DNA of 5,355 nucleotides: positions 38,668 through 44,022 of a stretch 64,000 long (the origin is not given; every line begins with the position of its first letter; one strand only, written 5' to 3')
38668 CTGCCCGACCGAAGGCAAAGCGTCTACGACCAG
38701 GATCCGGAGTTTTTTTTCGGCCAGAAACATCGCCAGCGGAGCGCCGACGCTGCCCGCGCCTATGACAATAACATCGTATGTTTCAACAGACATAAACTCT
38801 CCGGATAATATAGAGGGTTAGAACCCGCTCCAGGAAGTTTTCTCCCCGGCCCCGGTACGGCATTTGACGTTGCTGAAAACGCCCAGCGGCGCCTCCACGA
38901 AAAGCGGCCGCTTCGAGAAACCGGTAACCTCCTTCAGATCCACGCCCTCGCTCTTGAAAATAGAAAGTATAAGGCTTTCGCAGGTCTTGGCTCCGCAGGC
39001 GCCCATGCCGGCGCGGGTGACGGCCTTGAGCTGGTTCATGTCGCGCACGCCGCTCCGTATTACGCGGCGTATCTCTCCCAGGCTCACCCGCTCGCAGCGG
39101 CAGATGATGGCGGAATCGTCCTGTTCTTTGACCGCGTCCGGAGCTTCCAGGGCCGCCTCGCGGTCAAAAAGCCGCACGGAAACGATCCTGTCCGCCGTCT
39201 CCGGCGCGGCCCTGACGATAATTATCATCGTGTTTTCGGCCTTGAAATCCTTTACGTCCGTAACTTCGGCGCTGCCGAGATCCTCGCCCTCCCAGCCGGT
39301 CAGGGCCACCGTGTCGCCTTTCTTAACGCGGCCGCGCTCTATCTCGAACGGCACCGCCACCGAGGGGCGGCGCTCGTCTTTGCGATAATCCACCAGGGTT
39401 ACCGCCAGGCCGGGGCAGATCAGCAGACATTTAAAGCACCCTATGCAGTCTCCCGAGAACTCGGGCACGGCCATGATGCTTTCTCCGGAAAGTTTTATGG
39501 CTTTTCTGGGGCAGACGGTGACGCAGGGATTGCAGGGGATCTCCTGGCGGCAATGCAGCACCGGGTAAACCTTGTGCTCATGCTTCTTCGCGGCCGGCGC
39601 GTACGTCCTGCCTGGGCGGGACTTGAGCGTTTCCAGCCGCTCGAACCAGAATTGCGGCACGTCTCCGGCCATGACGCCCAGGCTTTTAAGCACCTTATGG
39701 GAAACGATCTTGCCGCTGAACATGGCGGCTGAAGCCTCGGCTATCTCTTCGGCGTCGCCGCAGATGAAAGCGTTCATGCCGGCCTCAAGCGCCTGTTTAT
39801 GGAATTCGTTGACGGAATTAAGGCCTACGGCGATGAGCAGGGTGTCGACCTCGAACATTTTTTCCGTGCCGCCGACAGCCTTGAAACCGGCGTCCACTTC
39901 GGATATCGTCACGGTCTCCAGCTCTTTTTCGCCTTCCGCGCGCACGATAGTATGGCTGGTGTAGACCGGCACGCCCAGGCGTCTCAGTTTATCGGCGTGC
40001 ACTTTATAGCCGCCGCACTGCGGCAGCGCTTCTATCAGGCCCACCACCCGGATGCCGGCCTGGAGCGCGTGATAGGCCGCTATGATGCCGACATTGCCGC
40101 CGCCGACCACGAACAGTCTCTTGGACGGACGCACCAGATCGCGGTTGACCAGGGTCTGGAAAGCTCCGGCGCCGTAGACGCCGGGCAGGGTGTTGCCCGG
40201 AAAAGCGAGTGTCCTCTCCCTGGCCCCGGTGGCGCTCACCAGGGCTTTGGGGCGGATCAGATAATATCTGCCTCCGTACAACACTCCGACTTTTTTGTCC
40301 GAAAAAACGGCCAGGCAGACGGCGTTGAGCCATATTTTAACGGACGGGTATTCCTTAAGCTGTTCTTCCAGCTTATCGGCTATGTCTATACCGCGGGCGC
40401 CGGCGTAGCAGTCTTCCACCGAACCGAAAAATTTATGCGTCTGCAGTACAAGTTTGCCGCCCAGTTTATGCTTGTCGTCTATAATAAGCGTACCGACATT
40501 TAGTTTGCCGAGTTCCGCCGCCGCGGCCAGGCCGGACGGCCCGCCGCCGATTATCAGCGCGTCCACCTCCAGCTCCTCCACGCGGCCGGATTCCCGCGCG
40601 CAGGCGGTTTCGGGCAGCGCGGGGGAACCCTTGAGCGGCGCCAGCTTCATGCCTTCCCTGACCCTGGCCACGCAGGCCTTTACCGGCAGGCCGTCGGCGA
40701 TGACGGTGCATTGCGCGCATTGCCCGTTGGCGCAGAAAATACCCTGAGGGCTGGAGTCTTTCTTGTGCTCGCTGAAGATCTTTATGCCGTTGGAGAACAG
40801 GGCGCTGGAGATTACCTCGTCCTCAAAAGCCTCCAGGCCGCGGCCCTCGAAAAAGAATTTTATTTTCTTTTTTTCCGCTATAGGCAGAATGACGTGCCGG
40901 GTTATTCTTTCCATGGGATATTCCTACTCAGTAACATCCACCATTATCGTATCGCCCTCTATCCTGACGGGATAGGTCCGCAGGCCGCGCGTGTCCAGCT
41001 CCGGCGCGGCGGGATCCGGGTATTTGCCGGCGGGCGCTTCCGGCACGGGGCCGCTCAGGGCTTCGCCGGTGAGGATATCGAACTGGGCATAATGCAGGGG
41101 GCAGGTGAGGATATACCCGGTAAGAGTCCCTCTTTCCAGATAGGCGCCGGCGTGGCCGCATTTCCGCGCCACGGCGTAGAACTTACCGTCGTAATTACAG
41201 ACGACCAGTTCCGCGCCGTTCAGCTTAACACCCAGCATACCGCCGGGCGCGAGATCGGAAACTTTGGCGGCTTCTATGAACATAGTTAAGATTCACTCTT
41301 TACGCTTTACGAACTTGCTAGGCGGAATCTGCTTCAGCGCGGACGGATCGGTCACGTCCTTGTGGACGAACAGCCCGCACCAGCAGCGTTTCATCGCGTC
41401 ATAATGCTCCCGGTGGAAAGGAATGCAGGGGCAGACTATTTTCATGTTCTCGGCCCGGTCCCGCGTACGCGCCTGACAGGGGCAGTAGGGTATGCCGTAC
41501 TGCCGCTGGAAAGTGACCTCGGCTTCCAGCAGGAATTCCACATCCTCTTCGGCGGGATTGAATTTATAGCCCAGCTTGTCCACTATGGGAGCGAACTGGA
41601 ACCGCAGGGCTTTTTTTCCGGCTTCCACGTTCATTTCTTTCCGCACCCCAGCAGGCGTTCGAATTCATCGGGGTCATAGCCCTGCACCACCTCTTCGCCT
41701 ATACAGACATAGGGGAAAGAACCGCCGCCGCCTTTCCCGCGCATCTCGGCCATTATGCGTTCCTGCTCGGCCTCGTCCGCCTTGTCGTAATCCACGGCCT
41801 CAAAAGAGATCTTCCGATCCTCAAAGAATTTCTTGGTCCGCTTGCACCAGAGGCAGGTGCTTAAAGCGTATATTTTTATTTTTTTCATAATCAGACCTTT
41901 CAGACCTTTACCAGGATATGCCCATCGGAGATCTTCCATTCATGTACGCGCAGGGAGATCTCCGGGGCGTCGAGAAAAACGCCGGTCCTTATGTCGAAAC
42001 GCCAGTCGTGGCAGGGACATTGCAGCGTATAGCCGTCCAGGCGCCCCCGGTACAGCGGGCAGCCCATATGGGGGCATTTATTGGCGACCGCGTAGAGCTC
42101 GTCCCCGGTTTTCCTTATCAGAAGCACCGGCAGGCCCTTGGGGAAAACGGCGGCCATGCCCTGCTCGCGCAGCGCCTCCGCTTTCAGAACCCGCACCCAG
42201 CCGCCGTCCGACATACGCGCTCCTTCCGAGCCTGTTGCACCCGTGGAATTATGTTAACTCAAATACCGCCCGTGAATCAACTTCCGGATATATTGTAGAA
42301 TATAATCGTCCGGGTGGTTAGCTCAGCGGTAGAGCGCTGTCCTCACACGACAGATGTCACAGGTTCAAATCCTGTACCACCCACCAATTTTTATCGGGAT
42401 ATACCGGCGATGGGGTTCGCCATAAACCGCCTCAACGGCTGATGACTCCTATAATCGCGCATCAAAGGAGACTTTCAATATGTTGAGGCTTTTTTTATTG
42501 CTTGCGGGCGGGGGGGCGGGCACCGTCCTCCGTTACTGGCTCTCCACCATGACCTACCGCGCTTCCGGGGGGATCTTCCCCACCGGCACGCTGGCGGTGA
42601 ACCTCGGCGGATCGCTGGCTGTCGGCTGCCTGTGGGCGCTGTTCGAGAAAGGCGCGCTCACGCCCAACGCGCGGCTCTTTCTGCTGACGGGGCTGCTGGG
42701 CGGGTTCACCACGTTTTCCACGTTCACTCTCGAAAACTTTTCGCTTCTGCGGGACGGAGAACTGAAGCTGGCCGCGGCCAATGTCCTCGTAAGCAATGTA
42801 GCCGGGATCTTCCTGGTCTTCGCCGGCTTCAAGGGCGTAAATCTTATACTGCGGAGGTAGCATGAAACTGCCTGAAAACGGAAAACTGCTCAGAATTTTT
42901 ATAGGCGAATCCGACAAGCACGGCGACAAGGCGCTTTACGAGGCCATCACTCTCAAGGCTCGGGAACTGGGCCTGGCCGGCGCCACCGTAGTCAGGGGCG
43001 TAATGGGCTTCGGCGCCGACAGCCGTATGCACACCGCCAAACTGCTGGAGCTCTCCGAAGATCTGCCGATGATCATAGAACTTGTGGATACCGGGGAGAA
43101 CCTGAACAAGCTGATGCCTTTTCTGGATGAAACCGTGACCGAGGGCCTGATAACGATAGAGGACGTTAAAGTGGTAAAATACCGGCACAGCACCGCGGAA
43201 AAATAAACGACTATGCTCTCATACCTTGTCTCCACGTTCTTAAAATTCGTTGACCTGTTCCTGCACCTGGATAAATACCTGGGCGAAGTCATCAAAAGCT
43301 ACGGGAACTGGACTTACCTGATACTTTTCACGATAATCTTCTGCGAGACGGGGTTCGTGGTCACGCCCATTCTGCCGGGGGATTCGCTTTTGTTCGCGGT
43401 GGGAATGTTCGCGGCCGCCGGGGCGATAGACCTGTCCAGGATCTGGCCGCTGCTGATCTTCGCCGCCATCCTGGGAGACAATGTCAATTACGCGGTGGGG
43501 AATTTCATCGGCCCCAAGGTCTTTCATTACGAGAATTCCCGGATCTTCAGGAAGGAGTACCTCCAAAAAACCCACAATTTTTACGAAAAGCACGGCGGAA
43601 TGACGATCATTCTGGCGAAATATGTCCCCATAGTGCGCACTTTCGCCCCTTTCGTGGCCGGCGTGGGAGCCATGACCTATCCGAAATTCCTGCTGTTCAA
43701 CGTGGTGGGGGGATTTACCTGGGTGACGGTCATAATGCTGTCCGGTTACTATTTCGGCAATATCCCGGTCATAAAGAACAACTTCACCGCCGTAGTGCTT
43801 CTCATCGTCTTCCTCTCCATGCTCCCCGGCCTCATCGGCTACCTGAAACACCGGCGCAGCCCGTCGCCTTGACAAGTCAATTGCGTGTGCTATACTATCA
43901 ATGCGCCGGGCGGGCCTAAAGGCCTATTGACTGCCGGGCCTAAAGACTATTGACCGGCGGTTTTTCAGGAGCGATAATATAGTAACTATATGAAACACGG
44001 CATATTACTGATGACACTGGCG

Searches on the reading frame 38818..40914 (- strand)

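Call 84: search_protein_families(library=pfam, proteins=[window:38818-40914:-], max_evalue=0.0001)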
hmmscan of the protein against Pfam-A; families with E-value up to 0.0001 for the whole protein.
window:38818-40914:- (698 aa): 10 families
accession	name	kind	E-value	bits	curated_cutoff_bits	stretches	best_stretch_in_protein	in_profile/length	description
PF07992.20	Pyr_redox_2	-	8e-24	85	26.1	1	118-378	2-251/291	Pyridine nucleotide-disulphide oxidoreductase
PF13510.11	Fer2_4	-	7.8e-19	68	22.8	1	16-91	2-77/82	2Fe-2S iron-sulfur cluster binding domain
PF04324.20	Fer2_BFD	-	1.3e-11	45.1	26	1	603-654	1-49/50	BFD-like [2Fe-2S] binding domain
PF12831.13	FAD_oxidored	-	1.7e-10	41.2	27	1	118-159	1-42/416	FAD dependent oxidoreductase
PF00070.33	Pyr_redox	-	5.7e-09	36.8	22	0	266-338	1-80/82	Pyridine nucleotide-disulphide oxidoreductase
PF13450.12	NAD_binding_8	-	3.5e-08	34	21.9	1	121-154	1-34/68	NAD(P)-binding Rossmann-like domain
PF03486.20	HI0933_like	-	1.3e-06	28.5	50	0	118-157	2-41/244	HI0933-like protein Rossmann domain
PF13738.12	Pyr_redox_3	-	3.5e-06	26.9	30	0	120-152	1-33/305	Pyridine nucleotide-disulphide oxidoreductase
PF01134.28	GIDA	-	1e-05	25.2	22.1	0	119-149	2-32/391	Glucose inhibited division protein A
PF01946.23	Thi4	-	1.3e-05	25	26.2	0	114-156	15-58/235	Thi4 family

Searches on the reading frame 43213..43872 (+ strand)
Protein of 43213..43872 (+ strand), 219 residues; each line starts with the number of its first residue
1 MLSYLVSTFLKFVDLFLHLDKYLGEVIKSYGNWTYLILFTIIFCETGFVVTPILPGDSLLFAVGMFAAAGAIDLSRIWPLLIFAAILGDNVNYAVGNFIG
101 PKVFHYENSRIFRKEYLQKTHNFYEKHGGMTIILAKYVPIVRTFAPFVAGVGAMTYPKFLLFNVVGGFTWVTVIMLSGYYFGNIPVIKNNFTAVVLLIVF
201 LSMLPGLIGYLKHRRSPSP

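Call 84: search_protein_families(library=pfam, proteins=[window:43213-43872:+], max_evalue=0.0001)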
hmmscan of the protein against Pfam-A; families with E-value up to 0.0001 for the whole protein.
window:43213-43872:+ (219 aa): 1 family
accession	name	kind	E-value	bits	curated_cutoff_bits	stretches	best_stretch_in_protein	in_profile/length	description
PF09335.16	VTT_dom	-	1.3e-17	64.8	33.9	1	54-179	1-122/123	VTT domain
